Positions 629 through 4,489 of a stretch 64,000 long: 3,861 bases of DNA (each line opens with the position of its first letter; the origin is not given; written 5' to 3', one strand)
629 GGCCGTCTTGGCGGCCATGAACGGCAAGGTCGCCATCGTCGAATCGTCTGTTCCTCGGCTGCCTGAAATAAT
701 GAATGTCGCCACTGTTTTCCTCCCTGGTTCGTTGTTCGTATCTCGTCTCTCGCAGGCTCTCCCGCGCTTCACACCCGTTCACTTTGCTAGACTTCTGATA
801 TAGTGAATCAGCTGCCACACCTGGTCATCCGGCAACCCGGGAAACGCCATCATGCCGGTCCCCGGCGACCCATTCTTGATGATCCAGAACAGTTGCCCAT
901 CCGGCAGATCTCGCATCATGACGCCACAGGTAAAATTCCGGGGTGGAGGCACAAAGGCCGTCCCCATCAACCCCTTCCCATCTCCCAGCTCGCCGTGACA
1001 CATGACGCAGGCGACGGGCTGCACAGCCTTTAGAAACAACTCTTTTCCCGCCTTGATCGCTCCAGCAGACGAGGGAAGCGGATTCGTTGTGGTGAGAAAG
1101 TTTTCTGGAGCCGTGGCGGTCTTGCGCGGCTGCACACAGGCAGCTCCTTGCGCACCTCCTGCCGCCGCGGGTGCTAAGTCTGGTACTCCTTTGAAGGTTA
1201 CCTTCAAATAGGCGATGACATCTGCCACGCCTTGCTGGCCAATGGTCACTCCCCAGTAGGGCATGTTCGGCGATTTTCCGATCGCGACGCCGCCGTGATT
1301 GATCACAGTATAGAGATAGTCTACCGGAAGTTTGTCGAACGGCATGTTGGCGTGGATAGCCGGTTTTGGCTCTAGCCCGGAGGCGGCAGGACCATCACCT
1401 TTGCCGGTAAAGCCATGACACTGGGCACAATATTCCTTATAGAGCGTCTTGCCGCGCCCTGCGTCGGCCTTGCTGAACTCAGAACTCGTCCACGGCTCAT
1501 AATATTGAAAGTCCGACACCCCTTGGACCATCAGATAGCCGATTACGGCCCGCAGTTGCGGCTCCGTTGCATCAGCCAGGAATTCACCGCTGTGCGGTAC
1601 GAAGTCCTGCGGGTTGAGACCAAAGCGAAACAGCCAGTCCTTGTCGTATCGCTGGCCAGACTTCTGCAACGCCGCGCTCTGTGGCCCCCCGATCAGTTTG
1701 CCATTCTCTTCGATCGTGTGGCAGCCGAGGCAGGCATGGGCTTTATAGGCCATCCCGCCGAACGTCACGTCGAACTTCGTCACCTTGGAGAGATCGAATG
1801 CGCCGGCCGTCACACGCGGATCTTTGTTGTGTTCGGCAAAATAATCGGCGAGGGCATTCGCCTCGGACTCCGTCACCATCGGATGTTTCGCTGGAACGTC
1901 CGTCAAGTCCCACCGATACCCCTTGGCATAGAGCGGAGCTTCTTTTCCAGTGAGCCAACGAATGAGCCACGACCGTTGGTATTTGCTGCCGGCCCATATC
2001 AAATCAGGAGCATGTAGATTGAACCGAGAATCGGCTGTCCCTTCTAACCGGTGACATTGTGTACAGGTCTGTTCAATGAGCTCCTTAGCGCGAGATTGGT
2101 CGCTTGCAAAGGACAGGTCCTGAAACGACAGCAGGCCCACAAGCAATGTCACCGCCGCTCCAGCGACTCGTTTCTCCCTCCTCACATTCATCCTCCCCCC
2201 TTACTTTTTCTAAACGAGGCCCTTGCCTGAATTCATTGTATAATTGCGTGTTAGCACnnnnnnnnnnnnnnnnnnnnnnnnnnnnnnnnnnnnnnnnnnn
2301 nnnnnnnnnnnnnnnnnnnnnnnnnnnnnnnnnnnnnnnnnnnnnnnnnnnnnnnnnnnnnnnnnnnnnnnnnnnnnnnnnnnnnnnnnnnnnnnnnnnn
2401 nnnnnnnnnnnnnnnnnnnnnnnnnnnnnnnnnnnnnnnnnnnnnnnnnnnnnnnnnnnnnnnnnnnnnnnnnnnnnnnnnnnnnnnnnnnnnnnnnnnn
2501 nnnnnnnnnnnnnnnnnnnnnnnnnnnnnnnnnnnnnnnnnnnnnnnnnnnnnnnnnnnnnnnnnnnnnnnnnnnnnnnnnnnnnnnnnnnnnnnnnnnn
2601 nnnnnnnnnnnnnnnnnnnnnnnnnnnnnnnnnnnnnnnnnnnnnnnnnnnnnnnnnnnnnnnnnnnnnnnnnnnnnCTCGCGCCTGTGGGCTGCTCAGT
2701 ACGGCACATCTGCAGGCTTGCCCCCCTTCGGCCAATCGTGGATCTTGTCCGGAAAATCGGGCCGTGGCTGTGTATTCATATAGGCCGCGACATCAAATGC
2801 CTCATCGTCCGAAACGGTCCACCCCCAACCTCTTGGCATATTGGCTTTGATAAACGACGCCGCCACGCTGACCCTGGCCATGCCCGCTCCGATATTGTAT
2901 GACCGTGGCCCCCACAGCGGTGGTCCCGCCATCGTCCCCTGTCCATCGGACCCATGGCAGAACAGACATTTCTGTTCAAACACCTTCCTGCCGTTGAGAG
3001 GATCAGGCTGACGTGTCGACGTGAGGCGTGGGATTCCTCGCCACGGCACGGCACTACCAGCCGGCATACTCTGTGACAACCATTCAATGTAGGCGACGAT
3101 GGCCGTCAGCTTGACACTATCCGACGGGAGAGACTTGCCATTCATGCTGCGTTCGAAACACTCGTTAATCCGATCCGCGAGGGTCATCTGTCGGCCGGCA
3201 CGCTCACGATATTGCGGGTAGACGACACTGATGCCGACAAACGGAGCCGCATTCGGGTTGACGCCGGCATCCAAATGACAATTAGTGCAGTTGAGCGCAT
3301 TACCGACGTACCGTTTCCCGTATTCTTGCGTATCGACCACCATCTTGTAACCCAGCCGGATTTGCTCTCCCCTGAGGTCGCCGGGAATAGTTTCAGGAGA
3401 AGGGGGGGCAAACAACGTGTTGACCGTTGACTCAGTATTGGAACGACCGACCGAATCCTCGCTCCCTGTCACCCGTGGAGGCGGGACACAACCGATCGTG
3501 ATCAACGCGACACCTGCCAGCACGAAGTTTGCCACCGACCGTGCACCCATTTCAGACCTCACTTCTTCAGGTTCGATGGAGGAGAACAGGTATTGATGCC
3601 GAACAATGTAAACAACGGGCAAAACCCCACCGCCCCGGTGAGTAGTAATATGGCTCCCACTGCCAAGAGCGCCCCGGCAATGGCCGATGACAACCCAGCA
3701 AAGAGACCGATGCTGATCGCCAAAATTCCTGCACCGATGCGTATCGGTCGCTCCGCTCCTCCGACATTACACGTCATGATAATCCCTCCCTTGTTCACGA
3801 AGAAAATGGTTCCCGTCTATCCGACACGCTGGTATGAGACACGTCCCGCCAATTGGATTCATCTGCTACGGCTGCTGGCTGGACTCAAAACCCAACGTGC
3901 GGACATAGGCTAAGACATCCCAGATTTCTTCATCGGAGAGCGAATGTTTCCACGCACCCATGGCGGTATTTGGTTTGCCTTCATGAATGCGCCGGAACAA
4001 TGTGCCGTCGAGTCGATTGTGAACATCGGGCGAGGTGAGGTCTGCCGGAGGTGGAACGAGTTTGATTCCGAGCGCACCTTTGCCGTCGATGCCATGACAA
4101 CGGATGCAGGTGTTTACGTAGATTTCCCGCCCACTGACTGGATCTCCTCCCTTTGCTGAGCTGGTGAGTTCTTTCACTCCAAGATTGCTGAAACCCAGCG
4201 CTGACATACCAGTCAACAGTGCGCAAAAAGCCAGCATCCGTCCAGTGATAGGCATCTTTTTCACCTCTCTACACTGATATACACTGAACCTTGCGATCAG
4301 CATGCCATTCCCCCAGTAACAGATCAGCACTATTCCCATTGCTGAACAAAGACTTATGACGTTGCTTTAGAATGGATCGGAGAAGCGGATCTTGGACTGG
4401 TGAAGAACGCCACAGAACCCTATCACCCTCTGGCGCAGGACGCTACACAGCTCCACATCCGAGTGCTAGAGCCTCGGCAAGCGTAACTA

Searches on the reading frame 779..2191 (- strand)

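Call 14: search_protein_families(library=pfam, proteins=[window:779-2191:-], max_evalue=0.001)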
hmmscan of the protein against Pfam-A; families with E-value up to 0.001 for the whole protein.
window:779-2191:- (470 aa): 4 families
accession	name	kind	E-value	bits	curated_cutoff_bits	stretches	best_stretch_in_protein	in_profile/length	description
PF13442.11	Cytochrome_CBB3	-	1.3e-31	109.2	27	2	243-329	2-68/68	Cytochrome C oxidase, cbb3-type, subunit III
PF00034.26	Cytochrom_C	-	7e-31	107.8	21.3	2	380-468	2-89/90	Cytochrome c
PF14495.11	Cytochrom_C550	-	1.1e-05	25.5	27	0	236-265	18-46/136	Cytochrome c-550 domain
PF14522.11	Cytochrome_C7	-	0.00085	19.5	24.8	0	39-48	12-21/67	Cytochrome c7 and related cytochrome c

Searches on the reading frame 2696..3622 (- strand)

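Call 14: search_protein_families(library=pfam, proteins=[window:2696-3622:-], max_evalue=0.001)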
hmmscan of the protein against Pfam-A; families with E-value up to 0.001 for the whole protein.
window:2696-3622:- (308 aa): 3 families
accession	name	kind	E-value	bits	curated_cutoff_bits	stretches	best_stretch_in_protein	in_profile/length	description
PF21342.2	SoxA-TsdA_cyt-c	-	1.8e-13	50.7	27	1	111-187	16-87/88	SoxA/TsdA, cytochrome c domain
PF13442.11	Cytochrome_CBB3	-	8.3e-11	42.5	27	1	208-282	3-68/68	Cytochrome C oxidase, cbb3-type, subunit III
PF00034.26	Cytochrom_C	-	4.3e-08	34.8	21.3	1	210-284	3-88/90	Cytochrome c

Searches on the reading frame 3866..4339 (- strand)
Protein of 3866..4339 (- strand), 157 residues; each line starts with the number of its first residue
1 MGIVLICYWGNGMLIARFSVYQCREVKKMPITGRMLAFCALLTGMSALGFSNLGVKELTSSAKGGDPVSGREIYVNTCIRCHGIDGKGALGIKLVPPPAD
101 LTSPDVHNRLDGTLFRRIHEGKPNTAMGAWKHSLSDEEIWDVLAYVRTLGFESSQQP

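Call 14: search_protein_families(library=pfam, proteins=[window:3866-4339:-], max_evalue=0.001)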
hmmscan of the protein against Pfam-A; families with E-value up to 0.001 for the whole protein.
window:3866-4339:- (157 aa): 2 families
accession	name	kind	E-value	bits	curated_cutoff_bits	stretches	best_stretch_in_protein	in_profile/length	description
PF13442.11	Cytochrome_CBB3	-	8e-13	49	27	1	68-146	4-68/68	Cytochrome C oxidase, cbb3-type, subunit III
PF00034.26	Cytochrom_C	-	7.9e-11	43.6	21.3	1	70-149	4-89/90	Cytochrome c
